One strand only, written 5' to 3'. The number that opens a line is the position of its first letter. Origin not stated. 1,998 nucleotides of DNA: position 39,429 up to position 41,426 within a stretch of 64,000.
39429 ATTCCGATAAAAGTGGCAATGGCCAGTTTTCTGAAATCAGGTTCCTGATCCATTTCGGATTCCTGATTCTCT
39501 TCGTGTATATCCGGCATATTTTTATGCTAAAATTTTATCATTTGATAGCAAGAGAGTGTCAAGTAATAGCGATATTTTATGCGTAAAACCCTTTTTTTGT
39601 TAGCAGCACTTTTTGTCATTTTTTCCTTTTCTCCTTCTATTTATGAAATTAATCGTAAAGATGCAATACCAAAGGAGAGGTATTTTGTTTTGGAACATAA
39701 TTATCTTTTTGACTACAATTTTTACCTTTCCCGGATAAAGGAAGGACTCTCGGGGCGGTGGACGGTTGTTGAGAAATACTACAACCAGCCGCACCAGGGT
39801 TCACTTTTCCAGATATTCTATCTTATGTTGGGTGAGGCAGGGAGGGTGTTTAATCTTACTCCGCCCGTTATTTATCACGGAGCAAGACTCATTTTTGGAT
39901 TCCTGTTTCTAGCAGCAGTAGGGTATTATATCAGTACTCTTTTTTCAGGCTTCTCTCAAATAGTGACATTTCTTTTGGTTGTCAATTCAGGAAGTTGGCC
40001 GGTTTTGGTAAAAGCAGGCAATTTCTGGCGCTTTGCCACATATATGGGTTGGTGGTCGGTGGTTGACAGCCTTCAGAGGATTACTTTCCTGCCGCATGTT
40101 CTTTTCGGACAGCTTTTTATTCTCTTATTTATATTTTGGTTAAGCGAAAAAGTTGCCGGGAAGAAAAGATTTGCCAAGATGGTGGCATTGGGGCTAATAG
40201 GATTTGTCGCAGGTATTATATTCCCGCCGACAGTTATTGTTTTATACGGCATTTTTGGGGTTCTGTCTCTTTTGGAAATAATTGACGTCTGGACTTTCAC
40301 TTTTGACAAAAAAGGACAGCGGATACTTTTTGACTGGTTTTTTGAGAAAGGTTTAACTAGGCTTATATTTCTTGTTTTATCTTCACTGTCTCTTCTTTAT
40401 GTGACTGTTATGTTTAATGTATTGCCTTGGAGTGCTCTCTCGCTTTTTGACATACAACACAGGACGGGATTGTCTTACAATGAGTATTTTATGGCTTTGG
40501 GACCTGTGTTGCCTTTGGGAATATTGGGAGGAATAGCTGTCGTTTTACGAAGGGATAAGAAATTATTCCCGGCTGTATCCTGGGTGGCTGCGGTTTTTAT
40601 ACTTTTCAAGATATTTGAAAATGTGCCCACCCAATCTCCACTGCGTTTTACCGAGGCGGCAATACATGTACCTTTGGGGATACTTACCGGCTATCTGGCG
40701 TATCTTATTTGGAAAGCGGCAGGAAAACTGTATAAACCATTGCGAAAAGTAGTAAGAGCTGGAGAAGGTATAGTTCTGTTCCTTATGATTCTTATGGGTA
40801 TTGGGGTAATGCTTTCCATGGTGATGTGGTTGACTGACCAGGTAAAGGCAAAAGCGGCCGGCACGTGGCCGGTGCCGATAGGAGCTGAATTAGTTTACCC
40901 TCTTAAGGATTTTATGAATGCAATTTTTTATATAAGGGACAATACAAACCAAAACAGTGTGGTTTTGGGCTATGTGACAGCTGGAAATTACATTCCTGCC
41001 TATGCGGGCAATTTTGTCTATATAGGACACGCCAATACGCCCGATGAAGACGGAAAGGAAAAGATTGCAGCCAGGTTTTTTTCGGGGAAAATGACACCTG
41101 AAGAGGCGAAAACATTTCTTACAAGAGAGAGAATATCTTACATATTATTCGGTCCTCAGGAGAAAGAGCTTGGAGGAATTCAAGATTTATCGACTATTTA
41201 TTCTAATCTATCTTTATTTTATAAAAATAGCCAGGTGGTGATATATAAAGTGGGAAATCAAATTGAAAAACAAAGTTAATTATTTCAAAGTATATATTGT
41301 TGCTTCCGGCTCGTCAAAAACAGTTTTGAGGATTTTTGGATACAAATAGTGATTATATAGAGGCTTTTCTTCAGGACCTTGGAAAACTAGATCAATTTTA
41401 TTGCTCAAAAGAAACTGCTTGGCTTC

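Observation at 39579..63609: Five-member paralog family with the conserved ends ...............QG and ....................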

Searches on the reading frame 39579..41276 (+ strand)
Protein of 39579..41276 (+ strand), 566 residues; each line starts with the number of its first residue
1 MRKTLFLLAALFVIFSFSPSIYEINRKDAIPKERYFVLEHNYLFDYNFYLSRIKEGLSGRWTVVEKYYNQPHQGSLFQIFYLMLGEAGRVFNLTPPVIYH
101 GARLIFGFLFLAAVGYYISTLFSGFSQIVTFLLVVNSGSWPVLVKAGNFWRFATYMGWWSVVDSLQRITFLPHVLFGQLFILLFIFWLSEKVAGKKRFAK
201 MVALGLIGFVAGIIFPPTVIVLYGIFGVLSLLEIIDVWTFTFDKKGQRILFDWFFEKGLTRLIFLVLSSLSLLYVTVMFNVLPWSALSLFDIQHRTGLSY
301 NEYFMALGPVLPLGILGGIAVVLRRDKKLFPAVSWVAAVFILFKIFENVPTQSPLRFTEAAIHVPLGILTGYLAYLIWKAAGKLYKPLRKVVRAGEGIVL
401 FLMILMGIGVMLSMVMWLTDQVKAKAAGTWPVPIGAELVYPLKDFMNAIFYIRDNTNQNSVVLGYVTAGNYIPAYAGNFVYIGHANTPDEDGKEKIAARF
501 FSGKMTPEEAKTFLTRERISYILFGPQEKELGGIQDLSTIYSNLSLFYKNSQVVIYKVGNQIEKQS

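Call 4: search_protein_families(library=pfam, proteins=[window:39579-41276:+], max_evalue=1)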
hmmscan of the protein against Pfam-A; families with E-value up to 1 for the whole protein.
window:39579-41276:+ (566 aa): 0 families

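Call 9: search_protein_families(library=ncbifam, proteins=[window:39579-41276:+], max_evalue=1)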
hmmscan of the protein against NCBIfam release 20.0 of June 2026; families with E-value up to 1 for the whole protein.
window:39579-41276:+ (566 aa): 0 families

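Call 11: find_homologous_proteins(query=A1, max_evalue=0.001)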
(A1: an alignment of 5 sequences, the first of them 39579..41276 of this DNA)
Query A1 (5 sequences) (566 aa, profile of the alignment): 273 proteins with E <= 0.001 among 8000 candidates; the best 120 are listed.
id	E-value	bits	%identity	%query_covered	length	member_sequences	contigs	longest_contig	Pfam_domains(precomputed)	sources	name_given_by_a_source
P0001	8.5e-219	746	100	100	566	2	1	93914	-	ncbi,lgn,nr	ncbi:hypothetical protein M1271_06990 [Patescibacteria group bacterium]|nr:hypothetical protein [Pat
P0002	8.7e-201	686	90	99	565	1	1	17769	-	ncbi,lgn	-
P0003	1.5e-145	504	60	98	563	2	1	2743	-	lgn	-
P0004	2.3e-145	503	57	99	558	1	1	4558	-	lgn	-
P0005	2.7e-143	497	59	98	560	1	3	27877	-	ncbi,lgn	-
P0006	3.0e-143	496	58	99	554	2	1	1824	-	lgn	-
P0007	6.1e-143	495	58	98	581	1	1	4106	-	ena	-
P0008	3.3e-142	493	58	99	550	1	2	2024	-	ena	-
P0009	9.1e-141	488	54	98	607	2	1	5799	-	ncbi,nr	ncbi:hypothetical protein HZB96_02700 [Candidatus Gottesmanbacteria bacterium]|nr:hypothetical prote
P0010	3.1e-139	483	54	99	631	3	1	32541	-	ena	-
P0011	4.4e-139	483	56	99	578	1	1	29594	-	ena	-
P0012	1.2e-138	481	58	99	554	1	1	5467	-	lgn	-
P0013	2.2e-138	480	56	98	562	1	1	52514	-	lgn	-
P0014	2.3e-138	480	56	99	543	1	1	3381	-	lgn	-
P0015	3.1e-138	480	56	98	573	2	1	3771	-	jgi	-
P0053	4.4e-128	446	53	98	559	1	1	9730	-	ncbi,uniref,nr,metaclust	ncbi:hypothetical protein A2W14_06295 [Candidatus Gottesmanbacteria bacterium RBG_16_37_8]|uniref:Gl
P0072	1.3e-122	428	51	98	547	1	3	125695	-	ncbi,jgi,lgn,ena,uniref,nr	ncbi:MAG: hypothetical protein UV73_C0005G0053 [Candidatus Gottesmanbacteria bacterium GW2011_GWA2_4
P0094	4.4e-105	370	40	98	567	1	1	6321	-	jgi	jgi:MFS family permease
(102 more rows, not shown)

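Call 14: search_solved_structures(query=A2, max_evalue=10, show_alignments=2)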
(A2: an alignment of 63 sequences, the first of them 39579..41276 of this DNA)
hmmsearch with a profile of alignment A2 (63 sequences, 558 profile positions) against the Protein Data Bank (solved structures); distinct sequences matched with E-value up to 10: 6.
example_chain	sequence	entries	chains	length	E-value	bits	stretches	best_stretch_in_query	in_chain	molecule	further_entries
5x3x_Q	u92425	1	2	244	0.17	13.4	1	337-379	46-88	Uncharacterized protein CbiQ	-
5x41_Q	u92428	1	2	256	0.18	13.3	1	337-379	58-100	Uncharacterized protein CbiQ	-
4c8x_A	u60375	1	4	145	0.69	11.4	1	415-475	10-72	CELLULOSE 1,4-BETA-CELLOBIOSIDASE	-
10fm_A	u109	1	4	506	1.1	10.7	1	178-266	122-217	aldehyde dehydrogenase (NAD(+))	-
6bub_A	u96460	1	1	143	1.4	10.4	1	16-64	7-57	Phosphatidylinositol 4-phosphate 3-kinase C2 domain-containing subunit alpha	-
2iwl_X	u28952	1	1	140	1.4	10.4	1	16-64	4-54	PHOSPHATIDYLINOSITOL-4-PHOSPHATE 3-KINASE C2 DOMAIN-CONTAINING ALPHA POLYPEPTIDE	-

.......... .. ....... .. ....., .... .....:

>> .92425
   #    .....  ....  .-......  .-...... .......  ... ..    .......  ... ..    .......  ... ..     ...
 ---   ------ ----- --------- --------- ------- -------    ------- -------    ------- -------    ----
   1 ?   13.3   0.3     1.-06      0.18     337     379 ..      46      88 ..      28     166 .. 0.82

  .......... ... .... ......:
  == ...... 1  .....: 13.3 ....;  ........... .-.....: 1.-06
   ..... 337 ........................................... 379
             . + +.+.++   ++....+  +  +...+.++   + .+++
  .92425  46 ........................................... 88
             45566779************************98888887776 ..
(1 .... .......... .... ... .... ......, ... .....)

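Call 16: list_cluster_members(proteins=[P0053, P0072, P0094])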
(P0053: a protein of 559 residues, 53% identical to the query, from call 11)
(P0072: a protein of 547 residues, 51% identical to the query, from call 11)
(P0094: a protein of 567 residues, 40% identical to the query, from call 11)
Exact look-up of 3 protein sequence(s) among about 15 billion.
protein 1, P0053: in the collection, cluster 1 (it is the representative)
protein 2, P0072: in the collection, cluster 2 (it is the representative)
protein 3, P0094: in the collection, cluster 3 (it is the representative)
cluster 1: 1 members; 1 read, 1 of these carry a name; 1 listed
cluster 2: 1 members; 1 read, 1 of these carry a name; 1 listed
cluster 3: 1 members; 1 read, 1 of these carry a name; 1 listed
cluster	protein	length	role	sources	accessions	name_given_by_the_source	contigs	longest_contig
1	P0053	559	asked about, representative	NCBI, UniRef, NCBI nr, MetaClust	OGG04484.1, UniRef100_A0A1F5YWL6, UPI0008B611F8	hypothetical protein A2W14_06295 [Candidatus Gottesmanbacteria bacterium RBG_16_37_8] | Glycosyltransferase RgtA/B/C/D-like domain-containing protein n=1 Tax=Candidatus ... | MAG: hypothetical protein A2W14_06295 [Candidatus Gottesmanbacteria bacterium RBG_16_37_8]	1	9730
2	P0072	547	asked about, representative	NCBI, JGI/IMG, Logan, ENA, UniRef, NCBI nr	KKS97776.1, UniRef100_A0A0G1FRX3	MAG: hypothetical protein UV73_C0005G0053 [Candidatus Gottesmanbacteria bacterium ... | Glycosyltransferase RgtA/B/C/D-like domain-containing protein n=1 Tax=Candidatus ...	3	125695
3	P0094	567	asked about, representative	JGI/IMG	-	MFS family permease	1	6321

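Call 17: search_protein_families(library=pfam, alignment_id=A2, max_evalue=1)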
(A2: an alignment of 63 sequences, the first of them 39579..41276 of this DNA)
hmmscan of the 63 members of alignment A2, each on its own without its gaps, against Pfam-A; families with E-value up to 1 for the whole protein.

A. member 1, window:39579-41276:+ (566 aa): 0 families

B. families by the number of members that match (of 63 scanned): 38 families (the first 25 are shown)
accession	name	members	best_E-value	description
PF11833.13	CPP1-like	2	0.42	Protein CHAPERONE-LIKE PROTEIN OF POR1-like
PF13272.11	Holin_2-3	1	0.026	Putative 2/3 transmembrane domain holin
PF24431.1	DUF7554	1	0.03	Family of unknown function (DUF7554)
PF11188.13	DUF2975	1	0.035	Protein of unknown function (DUF2975)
PF13129.11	DUF3953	1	0.037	Protein of unknown function (DUF3953)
PF01015.23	Ribosomal_S3Ae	1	0.053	Ribosomal S3Ae family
PF08765.17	Mor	1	0.084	Mor transcription activator family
PF01132.26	EFP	1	0.088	Elongation factor P (EF-P) OB domain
PF20130.4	DUF6520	1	0.092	Family of unknown function (DUF6520)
PF14335.11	DUF4391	1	0.093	Domain of unknown function (DUF4391)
PF11131.13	PhrC_PhrF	1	0.12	Rap-phr extracellular signalling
PF13400.11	Tad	1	0.12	Putative Flp pilus-assembly TadE/G-like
PF08566.15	Pam17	1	0.13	Mitochondrial import protein Pam17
PF15096.12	G6B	1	0.14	G6b-B extracellular V-set Ig-like domain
PF01310.23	Adeno_PVIII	1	0.15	Adenovirus hexon associated protein, protein VIII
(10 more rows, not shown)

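Call 23: predict_structure(alignment_id=A2)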
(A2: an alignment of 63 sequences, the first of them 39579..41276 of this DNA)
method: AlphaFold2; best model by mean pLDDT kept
length: 566 residues; sequences in the alignment: 63
mean_pLDDT: 95.2   pTM: 0.93
mean pLDDT of the five models: 95.2, 94.8, 94.8, 94.3, 94.0
residues with pLDDT >= 90: 514; 70-90: 44; 50-70: 6; < 50: 2
segments of 3 or more residues with pLDDT < 50: none
pLDDT, mean of each block of 10 residues (from residue 1): 98 98 97 95 93 97 97 96 98 98 98 98 98 93 94 93 95 98 95 90 97 97 98 92 85 95 98 96 94 89 96 98 97 98 93 91 98 98 97 98 97 96 93 85 98 97 97 98 94 97 98 97 97 97 97 93 52
secondary structure, 60 per line:
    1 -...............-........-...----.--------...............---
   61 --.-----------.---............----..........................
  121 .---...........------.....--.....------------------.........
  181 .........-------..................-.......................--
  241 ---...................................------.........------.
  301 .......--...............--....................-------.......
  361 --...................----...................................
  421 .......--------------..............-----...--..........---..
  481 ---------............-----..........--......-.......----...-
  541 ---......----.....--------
elements in order: H2-16 H18-25 H43-57 H79-90 H95-121 H125-135 E142-146 E149-153 H172-189 H197-214 H216-238 H244-278 H285-293 H300-307 H310-324 H327-346 H354-360 H363-381 H386-427 H443-455 E461-463 H466-475 H490-501 H507-516 E519-524 H526-532 E544-549 E554-558

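Call 25: search_protein_representatives(alignment_id=A2)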
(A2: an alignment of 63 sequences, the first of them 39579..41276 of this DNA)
Query: 63 sequences, 558 profile positions. Proteins with E-value up to 0.001 (for the whole library): 5868; up to 1e-10: 4290; up to 1e-30: 1720. The best 150 are listed.
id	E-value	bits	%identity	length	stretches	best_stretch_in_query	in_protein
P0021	3.7e-232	788.1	-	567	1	4-556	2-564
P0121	1.9e-217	739.5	-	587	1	5-556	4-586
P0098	1.1e-216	737.0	-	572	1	2-557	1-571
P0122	3.4e-215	732.1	-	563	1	3-556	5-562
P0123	8.5e-209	711.0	-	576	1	2-556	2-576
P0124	8.9e-205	697.7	-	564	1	2-557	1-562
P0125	8.8e-196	668.0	-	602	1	6-556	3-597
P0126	7.8e-195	664.9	-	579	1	4-556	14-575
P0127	5.2e-190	648.9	-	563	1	5-557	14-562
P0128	9.2e-189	644.8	-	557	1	4-556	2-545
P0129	3.6e-185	633.0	-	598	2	127-556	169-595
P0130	2.9e-178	610.2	-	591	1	8-557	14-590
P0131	1.6e-172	591.2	-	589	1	3-556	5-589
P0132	5.9e-161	553.0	-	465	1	131-556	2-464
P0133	5.0e-152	523.6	-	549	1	5-556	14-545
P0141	7.5e-124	430.6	-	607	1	6-557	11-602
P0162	3.9e-100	352.3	-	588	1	3-557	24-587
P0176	9.7e-89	314.7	-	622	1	5-556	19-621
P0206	8.5e-80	285.1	-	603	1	5-557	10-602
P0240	8.6e-74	265.3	-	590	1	5-555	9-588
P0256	6.4e-72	259.1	-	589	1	4-556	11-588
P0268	4.6e-71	256.3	-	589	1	6-556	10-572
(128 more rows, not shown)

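Call 27: fold_search(model_id=the predicted structure, library=pdb)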
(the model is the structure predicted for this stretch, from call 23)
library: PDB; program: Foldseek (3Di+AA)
matches with E <= 10: 533; with E <= 0.001: 27
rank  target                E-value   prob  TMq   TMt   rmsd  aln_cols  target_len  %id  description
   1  9n9j_I                4.1e-10  1.00  0.51  0.43  10.8       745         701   12  Structure of a GRP94 folding intermediate engaged with a CCDC134- and FKBP11-bound secretory translocon (released 2025-11-19)
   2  3wak                  2.2e-09  1.00  0.51  0.36  13.1       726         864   13  Crystal structure of the Archaeoglobus fulgidus oligosaccharyltransferase (O29867_ARCFU) in the apo form (released 2013-10-30)
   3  8b6l_I                2.3e-09  1.00  0.50  0.43  10.8       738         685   11  Subtomogram average of the human Sec61-TRAP-OSTA-translocon (released 2022-12-07)
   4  7oci_F                3.5e-09  1.00  0.53  0.48  11.8       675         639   10  Cryo-EM structure of yeast Ost6p containing oligosaccharyltransferase complex (released 2022-02-16)
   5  5gmy_A                4.3e-09  1.00  0.51  0.36  12.4       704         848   12  Crystal structure of the Archaeoglobus fulgidus oligosaccharyltransferase (O29867_ARCFU) tethered with an acceptor pep (released 2017-02-01)
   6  7e9s_A                5.6e-09  1.00  0.51  0.36  12.2       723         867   12  Archaeal oligosaccharyltransferase AglB from Archaeoglobus fulgidus in complex with an inhibitory peptide and a dolich (released 2021-09-08)
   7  6ezn_F                6.7e-09  1.00  0.53  0.47  12.2       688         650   11  Cryo-EM structure of the yeast oligosaccharyltransferase (OST) complex (released 2018-01-17)
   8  3waj                  7.7e-09  1.00  0.48  0.36  15.4       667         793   13  Crystal structure of the Archaeoglobus fulgidus oligosaccharyltransferase (O29867_ARCFU) complex with Zn and sulfate (released 2013-10-30)
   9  6ftg_5                9.1e-09  1.00  0.44  0.40  11.7       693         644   12  Subtomogram average of OST-containing ribosome-translocon complexes from canine rough microsomal membranes (released 2018-03-21)
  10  7zlg_A                1.2e-08  1.00  0.54  0.48   9.1       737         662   10  Cryo-EM structure of C-mannosyltransferase CeDPY19, in complex with acceptor peptide and bound to CMT2-Fab and anti-Fa (released 2023-01-11)
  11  8pn9_A                1.5e-08  1.00  0.53  0.48   9.4       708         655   11  Structure of human oligosaccharyltransferase OST-A complex bound to NGI-1 (released 2024-05-08)
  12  8agb_A                1.7e-08  1.00  0.54  0.49  11.3       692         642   10  Structure of yeast oligosaccharylransferase complex with lipid-linked oligosaccharide bound (released 2022-12-07)
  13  8agc_A                3.1e-08  1.00  0.49  0.42  10.1       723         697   12  Structure of yeast oligosaccharylransferase complex with lipid-linked oligosaccharide and non-acceptor peptide bound (released 2022-12-07)
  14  8if8_C                3.4e-08  1.00  0.55  0.53   6.7       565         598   12  Arabinosyltransferase AftA (released 2023-05-31)
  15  8age_A                3.8e-08  1.00  0.53  0.48  11.1       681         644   10  Structure of yeast oligosaccharylransferase complex with acceptor peptide bound (released 2022-12-07)
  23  8if8_B                8.5e-07  1.00  0.54  0.50   7.6       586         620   13  Arabinosyltransferase AftA (released 2023-05-31)
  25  5f15                  1.6e-06  1.00  0.49  0.51  11.9       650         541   14  Crystal Structure of ArnT from Cupriavidus metallidurans bound to Undecaprenyl phosphate (released 2016-02-17)
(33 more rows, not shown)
